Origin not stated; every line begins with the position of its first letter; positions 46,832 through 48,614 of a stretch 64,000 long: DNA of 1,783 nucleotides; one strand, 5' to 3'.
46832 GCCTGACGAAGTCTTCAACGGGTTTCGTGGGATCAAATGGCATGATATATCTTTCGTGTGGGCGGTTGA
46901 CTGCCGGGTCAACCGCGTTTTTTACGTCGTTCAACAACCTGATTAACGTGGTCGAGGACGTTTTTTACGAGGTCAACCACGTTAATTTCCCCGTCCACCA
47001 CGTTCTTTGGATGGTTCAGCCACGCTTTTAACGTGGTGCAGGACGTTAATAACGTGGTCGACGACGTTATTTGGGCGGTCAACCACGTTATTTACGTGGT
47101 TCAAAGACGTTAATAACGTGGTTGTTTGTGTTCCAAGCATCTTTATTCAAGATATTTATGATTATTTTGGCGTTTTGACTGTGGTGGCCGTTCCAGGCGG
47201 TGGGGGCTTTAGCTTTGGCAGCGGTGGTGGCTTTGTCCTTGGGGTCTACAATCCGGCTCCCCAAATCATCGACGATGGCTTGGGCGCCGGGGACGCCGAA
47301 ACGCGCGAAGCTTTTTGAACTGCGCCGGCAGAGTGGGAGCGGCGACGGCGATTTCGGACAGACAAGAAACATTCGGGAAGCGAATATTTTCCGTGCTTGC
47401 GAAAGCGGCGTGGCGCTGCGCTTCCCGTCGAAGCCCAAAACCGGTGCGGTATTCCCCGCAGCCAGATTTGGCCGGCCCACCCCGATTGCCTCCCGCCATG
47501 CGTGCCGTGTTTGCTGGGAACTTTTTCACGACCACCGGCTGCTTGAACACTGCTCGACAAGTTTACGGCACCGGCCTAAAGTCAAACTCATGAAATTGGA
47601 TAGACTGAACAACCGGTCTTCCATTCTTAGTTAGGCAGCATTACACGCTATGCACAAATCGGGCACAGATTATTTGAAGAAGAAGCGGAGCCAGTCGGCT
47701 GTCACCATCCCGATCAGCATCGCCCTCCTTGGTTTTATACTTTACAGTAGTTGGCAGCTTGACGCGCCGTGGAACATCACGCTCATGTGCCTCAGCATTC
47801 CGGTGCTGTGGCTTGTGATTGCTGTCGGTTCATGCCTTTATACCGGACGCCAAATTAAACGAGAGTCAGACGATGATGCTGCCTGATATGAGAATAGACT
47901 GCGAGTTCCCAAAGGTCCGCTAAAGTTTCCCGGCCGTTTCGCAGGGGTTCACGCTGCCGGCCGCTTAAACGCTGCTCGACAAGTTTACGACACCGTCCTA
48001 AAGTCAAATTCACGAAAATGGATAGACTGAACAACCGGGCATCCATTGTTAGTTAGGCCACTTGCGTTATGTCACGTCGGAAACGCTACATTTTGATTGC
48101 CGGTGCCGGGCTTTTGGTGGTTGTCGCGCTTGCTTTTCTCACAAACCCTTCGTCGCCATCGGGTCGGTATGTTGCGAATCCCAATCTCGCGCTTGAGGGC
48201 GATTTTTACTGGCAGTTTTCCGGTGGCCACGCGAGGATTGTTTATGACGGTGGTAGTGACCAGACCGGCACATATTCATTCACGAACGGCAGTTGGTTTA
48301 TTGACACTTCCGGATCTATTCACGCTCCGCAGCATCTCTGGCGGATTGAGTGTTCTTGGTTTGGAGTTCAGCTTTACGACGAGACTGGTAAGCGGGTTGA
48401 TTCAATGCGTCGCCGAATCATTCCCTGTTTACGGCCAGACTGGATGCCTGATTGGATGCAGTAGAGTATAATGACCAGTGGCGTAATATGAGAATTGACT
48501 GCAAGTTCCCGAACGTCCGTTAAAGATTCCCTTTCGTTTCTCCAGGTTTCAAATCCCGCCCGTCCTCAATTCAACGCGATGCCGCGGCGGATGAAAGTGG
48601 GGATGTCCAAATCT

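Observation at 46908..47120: Ten tandem ~21-bp dyad-symmetric units next to an AT-rich tract: iteron-, centromere- or operator-like array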

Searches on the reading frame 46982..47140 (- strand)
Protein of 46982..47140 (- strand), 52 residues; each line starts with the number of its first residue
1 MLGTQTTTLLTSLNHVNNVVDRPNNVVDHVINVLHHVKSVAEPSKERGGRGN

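Call 86: search_protein_representatives(protein=window:46982-47140:-)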
Query: 52 residues. Proteins with E-value up to 0.001 (for the whole library): 0; up to 1e-10: 0; up to 1e-30: 0. The best 0 are listed.
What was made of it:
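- Tried and rejected: Exhaustive HMMER on 1.84 billion representatives returned nothing (call 86).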

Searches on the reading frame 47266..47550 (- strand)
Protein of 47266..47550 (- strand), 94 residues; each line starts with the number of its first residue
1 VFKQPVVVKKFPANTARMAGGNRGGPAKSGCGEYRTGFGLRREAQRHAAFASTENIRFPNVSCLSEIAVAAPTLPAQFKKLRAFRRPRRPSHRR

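Call 79: find_homologous_proteins(query=window:47266-47550:-, max_evalue=0.01)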
Query window:47266-47550:-: 1 candidates shared short words with the query, none scored E <= 0.01.

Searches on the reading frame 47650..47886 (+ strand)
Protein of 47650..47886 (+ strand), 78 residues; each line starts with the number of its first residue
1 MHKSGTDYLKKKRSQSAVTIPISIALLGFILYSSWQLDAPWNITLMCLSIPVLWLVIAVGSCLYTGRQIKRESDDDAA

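Call 9: search_protein_families(library=pfam, proteins=[window:47650-47886:+], max_evalue=0.01)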
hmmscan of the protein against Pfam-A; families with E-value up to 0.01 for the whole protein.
window:47650-47886:+ (78 aa): 0 families

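Call 30: find_encoding_contigs(protein=window:47650-47886:+, flank=10000, max_places=10)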
Protein window:47650-47886:+ (78 aa): no gene with exactly this product is on record in the collection.

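Call 67: search_protein_families(library=phrogs, proteins=[window:47650-47886:+], max_evalue=0.01)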
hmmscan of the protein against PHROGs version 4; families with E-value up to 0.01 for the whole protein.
window:47650-47886:+ (78 aa): 0 families

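Call 68: search_protein_families(library=ncbifam, proteins=[window:47650-47886:+], max_evalue=0.01)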
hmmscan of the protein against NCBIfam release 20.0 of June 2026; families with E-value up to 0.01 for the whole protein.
window:47650-47886:+ (78 aa): 1 family
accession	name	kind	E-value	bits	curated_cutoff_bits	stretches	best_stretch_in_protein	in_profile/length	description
NF011723.0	PRK15176.1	equivalog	0.0018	18.1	297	0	45-75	41-71/264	Vi polysaccharide ABC transporter inner membrane protein VexB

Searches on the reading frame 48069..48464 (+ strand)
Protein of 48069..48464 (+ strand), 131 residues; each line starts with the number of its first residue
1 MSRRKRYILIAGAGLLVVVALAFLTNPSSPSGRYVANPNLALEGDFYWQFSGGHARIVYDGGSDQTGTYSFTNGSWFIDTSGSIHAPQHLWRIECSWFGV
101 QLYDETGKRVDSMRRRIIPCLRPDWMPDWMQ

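Call 9: search_protein_families(library=pfam, proteins=[window:48069-48464:+], max_evalue=0.01)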
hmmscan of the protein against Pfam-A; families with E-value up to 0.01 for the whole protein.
window:48069-48464:+ (131 aa): 0 families

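Call 29: find_encoding_contigs(protein=window:48069-48464:+, flank=10000, max_places=10)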
Protein window:48069-48464:+ (131 aa): 1 contig read that carries it; 1 place shown.
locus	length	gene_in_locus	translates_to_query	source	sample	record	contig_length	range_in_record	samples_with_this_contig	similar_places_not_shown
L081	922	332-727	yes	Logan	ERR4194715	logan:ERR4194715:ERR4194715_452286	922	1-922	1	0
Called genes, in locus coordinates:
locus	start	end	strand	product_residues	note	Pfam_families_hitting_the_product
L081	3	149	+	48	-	?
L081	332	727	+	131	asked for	-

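Call 67: search_protein_families(library=phrogs, proteins=[window:48069-48464:+], max_evalue=0.01)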
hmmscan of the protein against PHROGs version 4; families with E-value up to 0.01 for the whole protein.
window:48069-48464:+ (131 aa): 0 families

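Call 68: search_protein_families(library=ncbifam, proteins=[window:48069-48464:+], max_evalue=0.01)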
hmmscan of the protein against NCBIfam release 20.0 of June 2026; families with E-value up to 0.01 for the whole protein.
window:48069-48464:+ (131 aa): 0 families

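Call 72: find_homologous_proteins(query=window:48069-48464:+, max_evalue=0.001)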
Query window:48069-48464:+ (131 aa): 2 proteins with E <= 0.001 among 22 candidates.
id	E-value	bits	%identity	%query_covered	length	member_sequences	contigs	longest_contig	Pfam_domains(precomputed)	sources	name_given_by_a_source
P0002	2.2e-87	308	100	100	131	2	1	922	-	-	-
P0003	1.7e-30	124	46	100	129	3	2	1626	-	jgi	jgi:hypothetical protein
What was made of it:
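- On Iteron-type replication origin: The adjacent ORFs are orphans (calls 72, 79).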

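Call 73: find_encoding_contigs(protein=P0003, flank=10000, max_places=6)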
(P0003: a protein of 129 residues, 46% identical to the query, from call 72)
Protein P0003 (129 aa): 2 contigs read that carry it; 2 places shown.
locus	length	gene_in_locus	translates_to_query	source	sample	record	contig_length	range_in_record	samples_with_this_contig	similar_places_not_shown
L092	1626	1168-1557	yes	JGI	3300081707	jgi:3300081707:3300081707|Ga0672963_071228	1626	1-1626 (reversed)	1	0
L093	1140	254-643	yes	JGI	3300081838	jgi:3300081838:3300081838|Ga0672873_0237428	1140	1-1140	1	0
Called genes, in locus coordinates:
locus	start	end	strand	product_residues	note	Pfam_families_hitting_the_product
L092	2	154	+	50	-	?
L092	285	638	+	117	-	-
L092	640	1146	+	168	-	-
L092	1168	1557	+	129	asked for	-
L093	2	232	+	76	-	?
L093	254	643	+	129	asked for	-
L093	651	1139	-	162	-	?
